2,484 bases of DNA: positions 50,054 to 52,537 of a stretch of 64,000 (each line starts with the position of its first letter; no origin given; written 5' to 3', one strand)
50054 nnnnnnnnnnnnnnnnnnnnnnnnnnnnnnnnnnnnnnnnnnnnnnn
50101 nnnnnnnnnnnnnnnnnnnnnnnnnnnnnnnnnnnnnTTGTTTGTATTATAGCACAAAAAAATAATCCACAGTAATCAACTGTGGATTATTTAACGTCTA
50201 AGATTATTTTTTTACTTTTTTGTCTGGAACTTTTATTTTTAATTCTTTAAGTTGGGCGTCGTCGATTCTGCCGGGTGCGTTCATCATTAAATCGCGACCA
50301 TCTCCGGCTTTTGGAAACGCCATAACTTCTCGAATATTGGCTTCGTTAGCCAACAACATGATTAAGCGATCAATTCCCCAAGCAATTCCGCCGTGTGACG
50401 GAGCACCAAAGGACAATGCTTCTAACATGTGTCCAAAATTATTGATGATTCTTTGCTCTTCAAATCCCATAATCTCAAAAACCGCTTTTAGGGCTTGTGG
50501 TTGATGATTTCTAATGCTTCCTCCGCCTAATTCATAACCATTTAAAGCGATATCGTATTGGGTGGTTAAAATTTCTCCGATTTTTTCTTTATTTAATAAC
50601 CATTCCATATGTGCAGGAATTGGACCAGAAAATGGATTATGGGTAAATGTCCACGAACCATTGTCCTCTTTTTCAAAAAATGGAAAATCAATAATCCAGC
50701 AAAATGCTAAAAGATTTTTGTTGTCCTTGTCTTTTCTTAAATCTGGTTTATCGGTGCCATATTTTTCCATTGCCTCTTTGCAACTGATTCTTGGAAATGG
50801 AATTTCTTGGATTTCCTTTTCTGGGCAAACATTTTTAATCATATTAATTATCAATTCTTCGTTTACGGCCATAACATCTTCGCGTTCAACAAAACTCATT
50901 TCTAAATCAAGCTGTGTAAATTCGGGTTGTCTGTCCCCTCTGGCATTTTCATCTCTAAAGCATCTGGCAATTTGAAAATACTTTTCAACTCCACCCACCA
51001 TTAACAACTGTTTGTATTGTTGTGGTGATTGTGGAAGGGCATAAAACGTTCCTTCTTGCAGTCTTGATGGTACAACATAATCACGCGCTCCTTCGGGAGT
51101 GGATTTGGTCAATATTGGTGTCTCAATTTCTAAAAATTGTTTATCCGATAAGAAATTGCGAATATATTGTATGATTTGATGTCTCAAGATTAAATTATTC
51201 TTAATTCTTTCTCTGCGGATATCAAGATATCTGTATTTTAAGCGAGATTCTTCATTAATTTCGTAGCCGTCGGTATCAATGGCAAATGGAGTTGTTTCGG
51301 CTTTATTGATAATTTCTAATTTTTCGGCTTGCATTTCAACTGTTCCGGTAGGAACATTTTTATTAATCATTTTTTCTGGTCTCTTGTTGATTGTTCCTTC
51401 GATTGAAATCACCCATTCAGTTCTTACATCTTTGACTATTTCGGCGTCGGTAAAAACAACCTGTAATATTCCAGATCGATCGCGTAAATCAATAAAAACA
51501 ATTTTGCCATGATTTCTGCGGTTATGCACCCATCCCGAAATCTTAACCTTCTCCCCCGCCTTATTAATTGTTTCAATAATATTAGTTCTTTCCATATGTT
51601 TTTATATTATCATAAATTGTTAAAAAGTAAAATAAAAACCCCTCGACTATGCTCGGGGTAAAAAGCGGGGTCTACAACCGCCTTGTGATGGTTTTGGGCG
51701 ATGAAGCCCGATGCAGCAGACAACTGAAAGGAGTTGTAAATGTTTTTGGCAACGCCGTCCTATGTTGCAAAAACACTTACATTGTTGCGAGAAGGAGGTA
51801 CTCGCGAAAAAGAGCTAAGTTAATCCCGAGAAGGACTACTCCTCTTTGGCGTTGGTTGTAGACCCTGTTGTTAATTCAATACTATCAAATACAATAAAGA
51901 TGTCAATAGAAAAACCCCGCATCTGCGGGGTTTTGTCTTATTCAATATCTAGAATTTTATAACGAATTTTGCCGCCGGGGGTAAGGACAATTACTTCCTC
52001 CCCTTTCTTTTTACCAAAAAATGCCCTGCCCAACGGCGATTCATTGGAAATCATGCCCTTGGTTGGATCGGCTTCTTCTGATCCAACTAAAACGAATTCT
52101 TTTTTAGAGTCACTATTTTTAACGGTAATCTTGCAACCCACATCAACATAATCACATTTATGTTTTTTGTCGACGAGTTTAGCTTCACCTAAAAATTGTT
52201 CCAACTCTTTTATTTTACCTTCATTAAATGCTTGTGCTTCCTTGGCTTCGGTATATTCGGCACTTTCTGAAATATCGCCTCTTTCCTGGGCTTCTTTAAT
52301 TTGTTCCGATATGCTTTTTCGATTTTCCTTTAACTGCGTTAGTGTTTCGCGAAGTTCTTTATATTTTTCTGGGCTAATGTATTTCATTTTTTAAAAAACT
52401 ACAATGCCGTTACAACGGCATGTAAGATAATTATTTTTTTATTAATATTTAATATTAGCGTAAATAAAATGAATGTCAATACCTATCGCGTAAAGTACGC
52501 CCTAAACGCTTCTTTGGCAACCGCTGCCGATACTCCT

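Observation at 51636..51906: Promoter-driven ~235-nt structured RNA with its own terminator immediately upstream of aspS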

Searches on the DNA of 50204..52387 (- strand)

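Call 4: search_rna_families(source=window, start=51500, end=52000, threshold=evalue, max_evalue=10, show_alignments=5)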
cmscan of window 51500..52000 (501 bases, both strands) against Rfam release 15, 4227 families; matches with E-value up to 10: 26.
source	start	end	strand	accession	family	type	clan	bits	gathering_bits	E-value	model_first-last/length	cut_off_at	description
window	51906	51979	-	RF00079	OmrA-B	Gene; sRNA;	-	29.1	40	0.0014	1-87/87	no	OmrA-B family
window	51844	51942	+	RF01772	rnk_pseudo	Cis-reg; leader;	-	26.9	55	0.017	1-108/108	no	Pseudomonas rnk leader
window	51880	51961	+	RF01770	rimP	Cis-reg; leader;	-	25.7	47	0.05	1-102/102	no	Gammaprotebacteria rimP leader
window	51905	51970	-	RF01859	Phe_leader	Cis-reg; leader;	-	24.2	55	0.088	1-125/125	no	Phenylalanine leader peptide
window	51852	51934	+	RF00195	RsmY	Gene; sRNA;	CL00106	23.9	57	0.00081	1-121/121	no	RsmY RNA family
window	51902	51978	-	RF02076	STnc100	Gene; sRNA;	-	23.4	47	0.0045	1-206/206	no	Gammaproteobacterial sRNA STnc100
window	51911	51935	-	RF00195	RsmY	Gene; sRNA;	CL00106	23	57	0.0014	97-121/121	no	RsmY RNA family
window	51818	51936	+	RF01400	istR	Gene; antitoxin;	-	22.3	45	0.027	1-130/130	no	istR Hfq binding RNA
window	51908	51948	-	RF01813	rdlD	Gene; antitoxin;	-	21.2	50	0.075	1-66/66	no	rdlD antitoxin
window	51881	51952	+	RF02621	BSnc120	Gene; sRNA;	-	19.8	114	0.081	1-88/88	no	Brucella sRNA 120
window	51892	51938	+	RF00512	Leu_leader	Cis-reg; leader;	-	19.4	50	0.15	1-148/148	no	Leucine operon leader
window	51910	52000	-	RF04178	BTnc005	Gene; sRNA;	-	18.5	174.8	0.064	101-205/205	5'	Bacteroides sRNA BTnc005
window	51910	51972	-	RF02701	PsrR1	Gene; sRNA;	-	18.2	42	0.68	1-79/79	no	Photosynthesis regulatory RNA1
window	51893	51968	-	RF01770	rimP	Cis-reg; leader;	-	17.8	47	2.5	1-102/102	no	Gammaprotebacteria rimP leader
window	51907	52000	-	RF00512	Leu_leader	Cis-reg; leader;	-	17.6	50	0.44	19-148/148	5'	Leucine operon leader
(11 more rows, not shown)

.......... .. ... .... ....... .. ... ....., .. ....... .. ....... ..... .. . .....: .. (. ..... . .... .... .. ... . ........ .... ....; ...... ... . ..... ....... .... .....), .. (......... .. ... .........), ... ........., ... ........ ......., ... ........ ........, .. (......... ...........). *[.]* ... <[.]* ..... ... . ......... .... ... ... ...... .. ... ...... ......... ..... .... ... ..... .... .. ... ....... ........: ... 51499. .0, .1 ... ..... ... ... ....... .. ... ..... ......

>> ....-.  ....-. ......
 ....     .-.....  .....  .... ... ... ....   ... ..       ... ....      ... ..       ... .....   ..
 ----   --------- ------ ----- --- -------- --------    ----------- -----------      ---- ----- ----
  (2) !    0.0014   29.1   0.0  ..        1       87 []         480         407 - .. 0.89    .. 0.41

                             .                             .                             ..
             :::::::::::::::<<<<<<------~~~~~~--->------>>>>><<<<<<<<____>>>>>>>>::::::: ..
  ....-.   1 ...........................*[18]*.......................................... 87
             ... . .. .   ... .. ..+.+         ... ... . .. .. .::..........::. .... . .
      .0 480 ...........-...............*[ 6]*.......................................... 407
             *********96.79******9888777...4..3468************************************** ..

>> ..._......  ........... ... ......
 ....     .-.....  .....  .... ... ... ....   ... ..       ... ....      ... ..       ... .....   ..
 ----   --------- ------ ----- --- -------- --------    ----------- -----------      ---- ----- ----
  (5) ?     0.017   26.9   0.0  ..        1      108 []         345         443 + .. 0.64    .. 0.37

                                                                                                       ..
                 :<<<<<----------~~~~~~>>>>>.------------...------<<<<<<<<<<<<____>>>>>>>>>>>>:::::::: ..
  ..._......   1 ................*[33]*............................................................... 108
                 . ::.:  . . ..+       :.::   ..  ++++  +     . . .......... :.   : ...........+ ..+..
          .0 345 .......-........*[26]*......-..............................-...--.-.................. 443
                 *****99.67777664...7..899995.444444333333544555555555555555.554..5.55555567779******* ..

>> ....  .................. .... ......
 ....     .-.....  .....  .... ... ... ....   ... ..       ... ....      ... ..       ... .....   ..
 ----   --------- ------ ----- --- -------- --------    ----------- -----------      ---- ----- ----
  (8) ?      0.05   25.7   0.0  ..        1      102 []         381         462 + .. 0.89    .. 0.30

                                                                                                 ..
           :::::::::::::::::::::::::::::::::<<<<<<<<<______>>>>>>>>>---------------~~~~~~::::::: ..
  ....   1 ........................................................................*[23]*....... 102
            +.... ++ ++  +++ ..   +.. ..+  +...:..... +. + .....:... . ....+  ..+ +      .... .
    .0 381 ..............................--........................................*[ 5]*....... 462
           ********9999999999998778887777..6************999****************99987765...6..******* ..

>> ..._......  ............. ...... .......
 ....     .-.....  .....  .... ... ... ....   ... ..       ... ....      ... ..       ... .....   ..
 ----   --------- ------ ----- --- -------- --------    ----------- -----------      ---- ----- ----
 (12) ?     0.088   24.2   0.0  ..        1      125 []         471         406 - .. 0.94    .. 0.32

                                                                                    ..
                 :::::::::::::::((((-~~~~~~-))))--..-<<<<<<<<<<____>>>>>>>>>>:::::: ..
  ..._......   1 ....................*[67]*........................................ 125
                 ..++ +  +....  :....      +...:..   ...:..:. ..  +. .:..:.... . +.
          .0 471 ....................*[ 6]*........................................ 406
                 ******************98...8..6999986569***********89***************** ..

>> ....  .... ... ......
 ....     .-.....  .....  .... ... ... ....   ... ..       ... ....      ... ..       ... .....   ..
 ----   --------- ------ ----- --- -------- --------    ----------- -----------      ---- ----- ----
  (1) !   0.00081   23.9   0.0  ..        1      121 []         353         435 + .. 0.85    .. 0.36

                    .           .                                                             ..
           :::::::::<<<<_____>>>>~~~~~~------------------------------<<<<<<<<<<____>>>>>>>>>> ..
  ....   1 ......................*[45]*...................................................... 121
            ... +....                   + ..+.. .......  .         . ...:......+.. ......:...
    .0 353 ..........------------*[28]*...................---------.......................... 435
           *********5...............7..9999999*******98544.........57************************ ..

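Call 22: search_rna_families(source=window, start=51662, end=51872, threshold=evalue, max_evalue=10, show_alignments=6)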
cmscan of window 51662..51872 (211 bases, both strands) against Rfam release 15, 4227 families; matches with E-value up to 10: 4.
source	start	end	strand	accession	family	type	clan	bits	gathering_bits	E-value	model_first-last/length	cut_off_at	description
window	51734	51782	+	RF04165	mir-2483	Gene; miRNA;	-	14.5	75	4.2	1-80/80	no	mir-2483 microRNA precursor family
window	51729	51780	-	RF00739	MIR476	Gene; miRNA;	-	14.1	80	7.5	1-92/92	no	MIR476 microRNA precursor family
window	51700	51740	-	RF01338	CRISPR-DR25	Gene; CRISPR;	CL00014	13.5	36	7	1-25/25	no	CRISPR RNA direct repeat element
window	51835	51863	-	RF02186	ST7-OT3_4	Gene; lncRNA;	-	10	80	3.1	47-73/73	no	ST7 overlapping transcript 3 conserved region 4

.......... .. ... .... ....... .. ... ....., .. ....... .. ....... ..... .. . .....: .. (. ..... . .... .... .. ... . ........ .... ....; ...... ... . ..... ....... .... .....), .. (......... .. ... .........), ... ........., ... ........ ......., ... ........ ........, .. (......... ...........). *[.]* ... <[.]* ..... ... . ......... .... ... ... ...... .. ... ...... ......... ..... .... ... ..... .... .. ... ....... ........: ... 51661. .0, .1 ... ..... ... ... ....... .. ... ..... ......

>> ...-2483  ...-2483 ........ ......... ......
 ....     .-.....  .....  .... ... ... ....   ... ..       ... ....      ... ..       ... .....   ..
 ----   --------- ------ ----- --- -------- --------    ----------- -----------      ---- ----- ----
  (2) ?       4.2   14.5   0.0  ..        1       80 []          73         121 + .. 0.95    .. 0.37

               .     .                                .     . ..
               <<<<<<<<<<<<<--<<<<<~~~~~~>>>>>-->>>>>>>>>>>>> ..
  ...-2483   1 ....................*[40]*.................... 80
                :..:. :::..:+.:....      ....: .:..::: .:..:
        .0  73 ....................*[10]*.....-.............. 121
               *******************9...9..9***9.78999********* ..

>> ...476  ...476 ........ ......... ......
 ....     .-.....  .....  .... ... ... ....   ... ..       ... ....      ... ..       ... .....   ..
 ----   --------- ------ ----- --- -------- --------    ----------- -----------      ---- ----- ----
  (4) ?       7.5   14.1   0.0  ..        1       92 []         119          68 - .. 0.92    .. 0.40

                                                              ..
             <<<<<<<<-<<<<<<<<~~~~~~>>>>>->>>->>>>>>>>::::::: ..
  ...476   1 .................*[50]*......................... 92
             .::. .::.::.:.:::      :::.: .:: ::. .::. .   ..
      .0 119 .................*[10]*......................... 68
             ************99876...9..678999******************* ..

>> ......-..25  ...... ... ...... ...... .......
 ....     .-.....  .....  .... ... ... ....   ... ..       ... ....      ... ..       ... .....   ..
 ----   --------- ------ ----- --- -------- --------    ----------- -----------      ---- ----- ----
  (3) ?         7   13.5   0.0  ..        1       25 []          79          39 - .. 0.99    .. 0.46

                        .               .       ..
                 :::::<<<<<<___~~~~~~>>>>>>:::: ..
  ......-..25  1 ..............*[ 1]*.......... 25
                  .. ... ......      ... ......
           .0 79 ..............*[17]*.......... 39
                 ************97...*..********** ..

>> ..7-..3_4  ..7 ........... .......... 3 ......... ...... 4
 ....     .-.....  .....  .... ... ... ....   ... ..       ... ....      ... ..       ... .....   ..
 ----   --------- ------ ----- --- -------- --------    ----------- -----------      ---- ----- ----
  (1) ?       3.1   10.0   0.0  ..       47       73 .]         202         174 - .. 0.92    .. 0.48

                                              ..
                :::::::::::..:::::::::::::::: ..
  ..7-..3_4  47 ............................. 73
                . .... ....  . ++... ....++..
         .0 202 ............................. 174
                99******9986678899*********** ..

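Call 23: search_rna_families(sources=[L010, L021, L025, L028, L029, L031, L034, L043, L048, L051, L056, L058, L061, L063, L065, L069, L073, L080, L044, L046], threshold=gathering)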
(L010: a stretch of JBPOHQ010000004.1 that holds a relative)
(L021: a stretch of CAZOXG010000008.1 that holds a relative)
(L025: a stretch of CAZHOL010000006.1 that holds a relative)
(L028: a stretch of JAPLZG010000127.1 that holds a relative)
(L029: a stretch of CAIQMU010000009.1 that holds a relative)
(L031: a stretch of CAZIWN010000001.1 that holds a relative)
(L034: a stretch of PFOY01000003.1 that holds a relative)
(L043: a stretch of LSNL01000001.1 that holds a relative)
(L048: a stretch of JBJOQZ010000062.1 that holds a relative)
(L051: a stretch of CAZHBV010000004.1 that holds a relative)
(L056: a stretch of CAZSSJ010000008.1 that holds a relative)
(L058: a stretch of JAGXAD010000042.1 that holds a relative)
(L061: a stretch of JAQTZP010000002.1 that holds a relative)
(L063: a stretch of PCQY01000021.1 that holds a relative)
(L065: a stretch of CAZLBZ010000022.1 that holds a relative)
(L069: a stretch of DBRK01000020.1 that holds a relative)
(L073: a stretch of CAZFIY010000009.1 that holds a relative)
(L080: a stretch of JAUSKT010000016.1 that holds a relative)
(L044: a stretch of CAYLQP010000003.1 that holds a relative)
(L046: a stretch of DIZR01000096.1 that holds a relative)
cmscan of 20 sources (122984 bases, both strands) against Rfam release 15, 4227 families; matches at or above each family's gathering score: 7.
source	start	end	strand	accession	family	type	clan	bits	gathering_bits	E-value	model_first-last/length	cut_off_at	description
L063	4610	4681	+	RF00005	tRNA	Gene; tRNA;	CL00001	68.4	29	1.7e-12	1-71/71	no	tRNA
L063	4709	4781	+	RF00005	tRNA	Gene; tRNA;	CL00001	67.4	29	3.1e-12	1-71/71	no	tRNA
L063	2762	2832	+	RF00005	tRNA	Gene; tRNA;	CL00001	58.5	29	8.8e-10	1-71/71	no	tRNA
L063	4517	4602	+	RF00005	tRNA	Gene; tRNA;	CL00001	58.3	29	9.7e-10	1-71/71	no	tRNA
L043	2791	2877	+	RF00005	tRNA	Gene; tRNA;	CL00001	57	29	2.3e-09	1-71/71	no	tRNA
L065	5265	5337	-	RF00005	tRNA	Gene; tRNA;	CL00001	48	29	6.9e-07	1-71/71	no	tRNA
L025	426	514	+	RF00005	tRNA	Gene; tRNA;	CL00001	46.5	29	1.7e-06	1-71/71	no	tRNA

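Call 34: search_rna_families(sources=[L025, L060, L044, L010, L048, L076, L029, L020, L027], threshold=evalue, max_evalue=0.1)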
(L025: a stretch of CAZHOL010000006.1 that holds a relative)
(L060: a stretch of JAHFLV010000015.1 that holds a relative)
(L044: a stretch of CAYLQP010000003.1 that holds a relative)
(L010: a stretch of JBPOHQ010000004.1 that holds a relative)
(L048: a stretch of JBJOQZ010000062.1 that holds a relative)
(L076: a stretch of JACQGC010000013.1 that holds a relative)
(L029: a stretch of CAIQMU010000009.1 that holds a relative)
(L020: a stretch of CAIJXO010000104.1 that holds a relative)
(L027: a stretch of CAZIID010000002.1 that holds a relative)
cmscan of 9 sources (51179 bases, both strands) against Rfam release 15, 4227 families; matches with E-value up to 0.1: 13.
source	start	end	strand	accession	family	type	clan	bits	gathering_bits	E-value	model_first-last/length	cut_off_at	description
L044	2867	2937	+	RF00143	mir-6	Gene; miRNA;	CL00083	40.5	58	0.00058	1-74/74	no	mir-6 microRNA precursor family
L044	2871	2933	+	RF03729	mir-2363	Gene; miRNA;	-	37.4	90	0.0015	1-72/72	no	mir-2363 microRNA precursor family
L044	2866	2935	+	RF03940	MIR9563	Gene; miRNA;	-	31.9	90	0.031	1-127/127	no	MIR9563 microRNA precursor family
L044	2871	2933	-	RF03729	mir-2363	Gene; miRNA;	-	31.9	90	0.042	1-72/72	no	mir-2363 microRNA precursor family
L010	2762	2930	+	RF00230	T-box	Cis-reg; leader;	-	31.3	93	0.0031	1-219/219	no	T-box leader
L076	2741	2934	+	RF00230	T-box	Cis-reg; leader;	-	31.2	93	0.0032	1-219/219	no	T-box leader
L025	426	517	+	RF00023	tmRNA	Gene;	CL00001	31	47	8.4e-09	1-374/374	no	transfer-messenger RNA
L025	2802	2944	+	RF00230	T-box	Cis-reg; leader;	-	30.5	93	0.0049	1-219/219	no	T-box leader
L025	461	514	-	RF04351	Plastid-psbl-rps4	Cis-reg;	-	30.2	68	0.021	1-53/53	no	Plastid-psbl-rps4 3UTR RNA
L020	702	864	+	RF00230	T-box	Cis-reg; leader;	-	30.1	93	0.0061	1-219/219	no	T-box leader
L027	187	304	+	RF00230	T-box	Cis-reg; leader;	-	29.4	93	0.0091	1-219/219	no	T-box leader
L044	2708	2889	+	RF00230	T-box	Cis-reg; leader;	-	28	93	0.021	1-219/219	no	T-box leader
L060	2724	2887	+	RF00230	T-box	Cis-reg; leader;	-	25.7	93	0.081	1-219/219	no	T-box leader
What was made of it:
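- On T-box riboswitch (RF00230): The positive-control CPR aspS T-boxes score 25.7-31.3 bits (call 34).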

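Call 35: search_dna_similar(query=window:51602-51937:-, collection=plasmids, mode=distant, max_evalue=0.01)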
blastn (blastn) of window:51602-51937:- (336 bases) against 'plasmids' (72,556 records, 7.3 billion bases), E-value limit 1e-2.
No match.
